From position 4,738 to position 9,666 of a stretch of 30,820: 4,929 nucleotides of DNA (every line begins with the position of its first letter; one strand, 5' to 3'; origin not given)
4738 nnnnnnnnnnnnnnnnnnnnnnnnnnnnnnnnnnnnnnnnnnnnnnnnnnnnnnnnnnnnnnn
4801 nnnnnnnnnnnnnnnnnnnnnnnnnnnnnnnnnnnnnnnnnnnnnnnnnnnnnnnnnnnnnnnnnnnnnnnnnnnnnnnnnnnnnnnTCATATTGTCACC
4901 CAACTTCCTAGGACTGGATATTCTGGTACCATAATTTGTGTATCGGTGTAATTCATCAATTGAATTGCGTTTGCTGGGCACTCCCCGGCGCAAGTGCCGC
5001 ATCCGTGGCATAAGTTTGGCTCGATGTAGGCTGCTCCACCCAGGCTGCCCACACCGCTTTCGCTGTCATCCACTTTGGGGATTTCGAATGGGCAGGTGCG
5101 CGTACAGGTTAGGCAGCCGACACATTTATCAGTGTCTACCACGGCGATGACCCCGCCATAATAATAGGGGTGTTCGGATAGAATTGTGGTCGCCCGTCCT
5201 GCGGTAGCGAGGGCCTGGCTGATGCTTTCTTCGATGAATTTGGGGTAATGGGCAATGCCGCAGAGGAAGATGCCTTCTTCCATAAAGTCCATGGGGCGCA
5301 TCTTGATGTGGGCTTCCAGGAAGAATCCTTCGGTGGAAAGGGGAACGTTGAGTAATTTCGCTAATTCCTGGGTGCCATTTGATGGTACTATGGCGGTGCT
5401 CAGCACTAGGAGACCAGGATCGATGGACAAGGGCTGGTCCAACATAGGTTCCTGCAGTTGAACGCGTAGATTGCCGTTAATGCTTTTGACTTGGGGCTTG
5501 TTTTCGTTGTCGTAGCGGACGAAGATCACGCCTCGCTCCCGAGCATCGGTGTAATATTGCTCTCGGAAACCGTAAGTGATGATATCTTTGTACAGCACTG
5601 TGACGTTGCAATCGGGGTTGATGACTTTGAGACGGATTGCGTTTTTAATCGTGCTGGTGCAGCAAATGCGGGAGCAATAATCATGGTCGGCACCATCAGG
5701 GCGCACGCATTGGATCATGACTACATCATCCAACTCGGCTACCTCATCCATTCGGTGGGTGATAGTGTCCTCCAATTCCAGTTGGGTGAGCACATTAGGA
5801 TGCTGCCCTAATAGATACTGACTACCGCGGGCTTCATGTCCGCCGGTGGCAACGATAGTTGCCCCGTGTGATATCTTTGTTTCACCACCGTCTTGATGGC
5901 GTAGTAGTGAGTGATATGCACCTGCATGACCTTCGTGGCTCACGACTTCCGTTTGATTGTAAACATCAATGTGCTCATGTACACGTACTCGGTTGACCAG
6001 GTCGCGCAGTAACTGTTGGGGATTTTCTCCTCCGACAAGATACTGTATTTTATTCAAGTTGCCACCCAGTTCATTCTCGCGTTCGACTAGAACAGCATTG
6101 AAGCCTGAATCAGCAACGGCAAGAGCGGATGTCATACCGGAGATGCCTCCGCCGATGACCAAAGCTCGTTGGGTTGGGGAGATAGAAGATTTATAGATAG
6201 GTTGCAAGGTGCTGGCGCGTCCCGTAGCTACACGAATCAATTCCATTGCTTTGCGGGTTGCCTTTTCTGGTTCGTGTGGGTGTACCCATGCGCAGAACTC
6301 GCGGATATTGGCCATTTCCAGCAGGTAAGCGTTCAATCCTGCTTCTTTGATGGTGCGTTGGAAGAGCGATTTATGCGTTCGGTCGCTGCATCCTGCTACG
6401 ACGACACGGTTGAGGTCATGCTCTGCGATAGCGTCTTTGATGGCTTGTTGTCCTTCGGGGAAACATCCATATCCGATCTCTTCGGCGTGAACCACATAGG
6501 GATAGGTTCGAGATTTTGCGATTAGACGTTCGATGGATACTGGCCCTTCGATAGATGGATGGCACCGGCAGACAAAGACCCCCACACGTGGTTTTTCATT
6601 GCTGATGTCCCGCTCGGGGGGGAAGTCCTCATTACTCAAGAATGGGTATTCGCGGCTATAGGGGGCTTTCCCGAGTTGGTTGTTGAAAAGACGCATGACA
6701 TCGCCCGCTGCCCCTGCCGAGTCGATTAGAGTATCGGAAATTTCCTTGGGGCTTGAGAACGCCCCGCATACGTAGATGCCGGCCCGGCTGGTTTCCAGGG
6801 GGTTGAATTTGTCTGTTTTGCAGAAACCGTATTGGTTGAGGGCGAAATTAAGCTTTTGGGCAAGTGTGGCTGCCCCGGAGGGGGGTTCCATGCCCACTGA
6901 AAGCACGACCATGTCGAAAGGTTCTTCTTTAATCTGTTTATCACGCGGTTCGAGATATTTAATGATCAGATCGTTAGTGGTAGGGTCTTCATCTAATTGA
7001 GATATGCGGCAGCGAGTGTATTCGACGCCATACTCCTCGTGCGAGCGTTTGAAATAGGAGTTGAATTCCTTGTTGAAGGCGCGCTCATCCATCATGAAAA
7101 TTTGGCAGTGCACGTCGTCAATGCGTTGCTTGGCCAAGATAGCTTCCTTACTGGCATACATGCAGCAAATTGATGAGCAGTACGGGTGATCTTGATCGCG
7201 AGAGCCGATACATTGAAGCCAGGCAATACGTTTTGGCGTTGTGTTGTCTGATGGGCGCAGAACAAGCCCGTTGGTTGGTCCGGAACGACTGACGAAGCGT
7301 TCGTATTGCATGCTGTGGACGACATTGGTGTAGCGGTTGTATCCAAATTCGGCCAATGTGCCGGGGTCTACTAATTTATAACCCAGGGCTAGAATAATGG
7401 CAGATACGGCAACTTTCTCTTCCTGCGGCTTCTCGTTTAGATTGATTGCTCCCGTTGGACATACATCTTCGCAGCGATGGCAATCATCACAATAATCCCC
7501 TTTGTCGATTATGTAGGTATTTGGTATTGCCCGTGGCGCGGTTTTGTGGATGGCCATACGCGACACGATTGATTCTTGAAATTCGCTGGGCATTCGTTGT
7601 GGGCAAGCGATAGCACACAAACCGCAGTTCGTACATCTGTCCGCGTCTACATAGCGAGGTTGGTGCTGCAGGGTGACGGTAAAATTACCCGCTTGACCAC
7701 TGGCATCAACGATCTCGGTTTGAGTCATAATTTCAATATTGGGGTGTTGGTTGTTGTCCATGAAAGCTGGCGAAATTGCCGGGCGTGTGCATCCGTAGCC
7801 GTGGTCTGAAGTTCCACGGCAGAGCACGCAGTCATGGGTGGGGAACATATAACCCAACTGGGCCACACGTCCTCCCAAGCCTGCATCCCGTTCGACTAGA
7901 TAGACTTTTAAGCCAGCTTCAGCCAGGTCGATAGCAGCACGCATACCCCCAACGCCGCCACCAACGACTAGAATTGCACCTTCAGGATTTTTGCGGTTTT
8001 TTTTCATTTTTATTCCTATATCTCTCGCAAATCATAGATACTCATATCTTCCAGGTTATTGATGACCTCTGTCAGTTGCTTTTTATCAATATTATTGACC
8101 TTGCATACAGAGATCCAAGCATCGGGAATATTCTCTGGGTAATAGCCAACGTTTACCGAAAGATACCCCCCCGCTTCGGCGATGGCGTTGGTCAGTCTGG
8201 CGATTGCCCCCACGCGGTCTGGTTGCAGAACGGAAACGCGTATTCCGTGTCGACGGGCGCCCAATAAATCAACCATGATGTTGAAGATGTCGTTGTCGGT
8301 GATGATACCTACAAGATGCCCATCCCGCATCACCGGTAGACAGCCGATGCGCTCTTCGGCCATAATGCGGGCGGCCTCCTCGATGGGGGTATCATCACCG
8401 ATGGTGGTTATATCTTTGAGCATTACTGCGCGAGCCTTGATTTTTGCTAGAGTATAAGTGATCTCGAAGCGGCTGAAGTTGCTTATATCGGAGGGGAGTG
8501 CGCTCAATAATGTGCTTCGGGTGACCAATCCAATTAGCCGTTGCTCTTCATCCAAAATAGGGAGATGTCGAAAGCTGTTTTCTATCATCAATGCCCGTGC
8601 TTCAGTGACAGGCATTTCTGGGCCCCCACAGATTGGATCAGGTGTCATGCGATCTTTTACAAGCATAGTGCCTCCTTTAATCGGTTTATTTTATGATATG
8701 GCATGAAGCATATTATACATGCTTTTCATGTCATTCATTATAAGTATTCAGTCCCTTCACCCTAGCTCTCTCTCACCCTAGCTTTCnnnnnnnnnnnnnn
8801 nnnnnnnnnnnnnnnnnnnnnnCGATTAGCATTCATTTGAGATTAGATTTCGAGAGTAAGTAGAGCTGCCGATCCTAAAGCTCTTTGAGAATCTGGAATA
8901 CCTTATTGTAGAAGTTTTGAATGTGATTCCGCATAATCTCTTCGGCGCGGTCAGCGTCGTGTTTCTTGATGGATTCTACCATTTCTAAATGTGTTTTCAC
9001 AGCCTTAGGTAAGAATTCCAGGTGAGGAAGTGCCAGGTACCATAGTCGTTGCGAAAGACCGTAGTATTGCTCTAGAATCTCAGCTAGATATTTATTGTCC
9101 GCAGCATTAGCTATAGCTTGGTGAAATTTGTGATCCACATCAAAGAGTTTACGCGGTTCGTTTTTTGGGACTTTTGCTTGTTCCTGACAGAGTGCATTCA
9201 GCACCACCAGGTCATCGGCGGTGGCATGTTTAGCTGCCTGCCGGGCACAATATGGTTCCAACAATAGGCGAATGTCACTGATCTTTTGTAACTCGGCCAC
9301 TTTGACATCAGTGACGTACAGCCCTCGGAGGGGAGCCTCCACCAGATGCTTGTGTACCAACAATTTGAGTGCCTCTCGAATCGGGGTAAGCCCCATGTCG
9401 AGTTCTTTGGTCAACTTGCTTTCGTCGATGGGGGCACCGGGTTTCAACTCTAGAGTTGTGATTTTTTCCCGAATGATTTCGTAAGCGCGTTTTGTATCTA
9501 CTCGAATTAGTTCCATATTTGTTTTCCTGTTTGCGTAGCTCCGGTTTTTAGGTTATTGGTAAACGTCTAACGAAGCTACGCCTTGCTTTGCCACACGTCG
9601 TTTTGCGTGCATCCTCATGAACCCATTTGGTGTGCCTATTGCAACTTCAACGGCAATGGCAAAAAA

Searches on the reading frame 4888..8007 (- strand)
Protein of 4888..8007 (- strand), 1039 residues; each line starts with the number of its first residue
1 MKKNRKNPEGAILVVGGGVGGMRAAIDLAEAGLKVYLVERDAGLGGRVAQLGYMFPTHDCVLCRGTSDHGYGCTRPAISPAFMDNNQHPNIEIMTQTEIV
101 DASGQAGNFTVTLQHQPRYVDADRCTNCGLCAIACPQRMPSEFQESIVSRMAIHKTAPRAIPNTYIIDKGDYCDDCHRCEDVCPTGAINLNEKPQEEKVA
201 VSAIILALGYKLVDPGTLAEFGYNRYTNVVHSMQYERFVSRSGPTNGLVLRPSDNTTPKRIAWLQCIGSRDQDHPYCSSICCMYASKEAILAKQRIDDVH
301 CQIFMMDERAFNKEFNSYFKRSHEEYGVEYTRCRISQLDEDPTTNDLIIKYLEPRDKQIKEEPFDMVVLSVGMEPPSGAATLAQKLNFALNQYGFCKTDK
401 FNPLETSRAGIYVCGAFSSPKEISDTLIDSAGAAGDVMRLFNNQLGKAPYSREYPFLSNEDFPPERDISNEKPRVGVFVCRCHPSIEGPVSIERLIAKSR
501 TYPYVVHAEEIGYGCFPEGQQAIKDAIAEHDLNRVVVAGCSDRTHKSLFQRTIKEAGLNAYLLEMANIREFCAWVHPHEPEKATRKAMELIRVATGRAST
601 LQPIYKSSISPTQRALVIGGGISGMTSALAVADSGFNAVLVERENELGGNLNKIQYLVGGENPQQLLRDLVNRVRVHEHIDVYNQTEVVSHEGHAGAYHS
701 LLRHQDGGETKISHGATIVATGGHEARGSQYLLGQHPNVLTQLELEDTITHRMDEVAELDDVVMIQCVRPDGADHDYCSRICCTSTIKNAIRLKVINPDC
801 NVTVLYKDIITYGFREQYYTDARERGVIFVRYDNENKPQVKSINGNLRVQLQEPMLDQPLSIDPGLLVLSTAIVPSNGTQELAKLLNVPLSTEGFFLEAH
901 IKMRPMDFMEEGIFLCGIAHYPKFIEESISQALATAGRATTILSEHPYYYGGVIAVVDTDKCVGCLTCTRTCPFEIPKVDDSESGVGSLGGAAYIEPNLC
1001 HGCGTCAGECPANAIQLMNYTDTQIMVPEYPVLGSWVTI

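Call 3: search_protein_families(library=pfam, proteins=[window:4888-8007:-])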
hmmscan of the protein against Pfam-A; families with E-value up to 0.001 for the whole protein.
window:4888-8007:- (1039 aa): 24 families
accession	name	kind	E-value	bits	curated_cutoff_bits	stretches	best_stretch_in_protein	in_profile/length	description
PF07992.20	Pyr_redox_2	-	4e-25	89.3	26.1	3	305-418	177-277/291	Pyridine nucleotide-disulphide oxidoreductase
PF00037.32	Fer4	-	4.8e-23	80.4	21.1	4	994-1016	2-24/24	4Fe-4S binding domain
PF12837.12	Fer4_6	-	2.1e-15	56.2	25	3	954-975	1-22/24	4Fe-4S binding domain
PF13187.11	Fer4_9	-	5.3e-15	55.6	27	2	961-1015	1-52/52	4Fe-4S dicluster domain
PF12831.13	FAD_oxidored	-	1.6e-14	54.5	27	2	12-50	2-40/416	FAD dependent oxidoreductase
PF12838.12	Fer4_7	-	2.4e-14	54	27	3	961-1014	1-52/52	4Fe-4S dicluster domain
PF12797.12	Fer4_2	-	8.6e-14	50.9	24.5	1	118-136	3-21/22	4Fe-4S binding domain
PF13450.12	NAD_binding_8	-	7.2e-13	49.1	21.9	2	617-656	1-40/68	NAD(P)-binding Rossmann-like domain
PF01266.30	DAO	-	7.6e-13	49.1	27.9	2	12-45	2-35/353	FAD dependent oxidoreductase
PF13237.11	Fer4_10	-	1.6e-12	47.5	25.5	2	956-1011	3-53/53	4Fe-4S dicluster domain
PF00890.30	FAD_binding_2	-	5.8e-12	45.9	20.4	2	12-47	2-37/414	FAD binding domain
PF13484.11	Fer4_16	-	4.3e-10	40.7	30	1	173-198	2-28/66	4Fe-4S double cluster binding domain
PF14697.11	Fer4_21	-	5.8e-10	39.6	35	0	120-189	3-58/59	4Fe-4S dicluster domain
PF13738.12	Pyr_redox_3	-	4e-09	36.6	30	1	611-725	163-269/305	Pyridine nucleotide-disulphide oxidoreductase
PF01946.23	Thi4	-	1.7e-07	31.2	26.2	1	9-56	17-65/235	Thi4 family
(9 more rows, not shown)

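Call 50: search_solved_structures(query=window:4888-8007:-, max_evalue=0.00001)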
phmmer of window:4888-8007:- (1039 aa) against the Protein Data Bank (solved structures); distinct sequences matched with E-value up to 0.00001: 10.
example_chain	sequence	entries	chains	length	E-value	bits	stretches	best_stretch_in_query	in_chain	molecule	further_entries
5odc_A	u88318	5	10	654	2.4e-165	555.3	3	18-379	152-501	Heterodisulfide reductase, subunit A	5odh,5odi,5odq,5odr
8rvu_a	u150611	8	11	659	5.7e-158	530.9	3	12-388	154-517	H(2):CoB-CoM heterodisulfide,ferredoxin reductase subunit A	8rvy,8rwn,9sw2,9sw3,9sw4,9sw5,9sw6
8rvv_A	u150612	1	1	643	1.4e-156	526.3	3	12-388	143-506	H(2):CoB-CoM heterodisulfide,ferredoxin reductase subunit A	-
9sfi_A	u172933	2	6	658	4.9e-145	488.1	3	11-377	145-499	CoB--CoM heterodisulfide reductase iron-sulfur subunit A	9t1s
7bkb_A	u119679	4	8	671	1.4e-123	417.1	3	11-347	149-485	CoB--CoM heterodisulfide reductase iron-sulfur subunit A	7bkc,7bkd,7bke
6tjr_A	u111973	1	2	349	1.6e-37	132.2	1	202-438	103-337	Fumarate reductase/succinate dehydrogenase flavoprotein domain protein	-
9sw6_H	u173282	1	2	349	2.7e-10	42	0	957-1017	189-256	Tungsten formylmethanofuran dehydrogenase, subunit F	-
5t5i_F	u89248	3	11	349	3.7e-08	34.9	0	119-201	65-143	Tungsten formylmethanofuran dehydrogenase subunit fwdF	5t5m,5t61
9grx_I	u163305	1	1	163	4.8e-06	27.9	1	958-1018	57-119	NAD(P)H-quinone oxidoreductase subunit I, chloroplastic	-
7wfg_I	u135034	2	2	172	6.1e-06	27.6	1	958-1018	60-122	NAD(P)H-quinone oxidoreductase subunit I, chloroplastic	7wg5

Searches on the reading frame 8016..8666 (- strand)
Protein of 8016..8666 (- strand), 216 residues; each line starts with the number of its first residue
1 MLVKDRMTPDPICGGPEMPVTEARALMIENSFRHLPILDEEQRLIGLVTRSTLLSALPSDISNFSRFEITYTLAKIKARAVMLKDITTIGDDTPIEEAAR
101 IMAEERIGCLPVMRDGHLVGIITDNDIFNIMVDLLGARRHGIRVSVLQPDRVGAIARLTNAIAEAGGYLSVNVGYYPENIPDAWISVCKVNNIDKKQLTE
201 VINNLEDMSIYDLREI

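Call 3: search_protein_families(library=pfam, proteins=[window:8016-8666:-])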
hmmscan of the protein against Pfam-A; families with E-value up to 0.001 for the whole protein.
window:8016-8666:- (216 aa): 1 family
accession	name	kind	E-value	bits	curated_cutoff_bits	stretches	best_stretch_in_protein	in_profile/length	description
PF00571.33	CBS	-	2.4e-31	108.2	24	2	79-131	2-55/57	CBS domain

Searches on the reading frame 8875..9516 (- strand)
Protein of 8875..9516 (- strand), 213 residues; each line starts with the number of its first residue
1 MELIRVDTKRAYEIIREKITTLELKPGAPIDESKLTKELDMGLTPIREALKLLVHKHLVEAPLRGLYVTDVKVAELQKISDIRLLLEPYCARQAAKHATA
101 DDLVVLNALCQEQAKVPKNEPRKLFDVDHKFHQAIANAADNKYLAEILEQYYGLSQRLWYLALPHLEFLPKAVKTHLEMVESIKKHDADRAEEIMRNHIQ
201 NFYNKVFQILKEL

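Call 3: search_protein_families(library=pfam, proteins=[window:8875-9516:-])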
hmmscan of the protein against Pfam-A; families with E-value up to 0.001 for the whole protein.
window:8875-9516:- (213 aa): 2 families
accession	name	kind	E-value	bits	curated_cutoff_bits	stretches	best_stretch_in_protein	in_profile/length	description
PF07729.17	FCD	-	5.2e-31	108.1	24.3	1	79-200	2-124/125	FCD domain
PF00392.27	GntR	-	4.4e-11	42.7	27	1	9-61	3-56/64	Bacterial regulatory proteins, gntR family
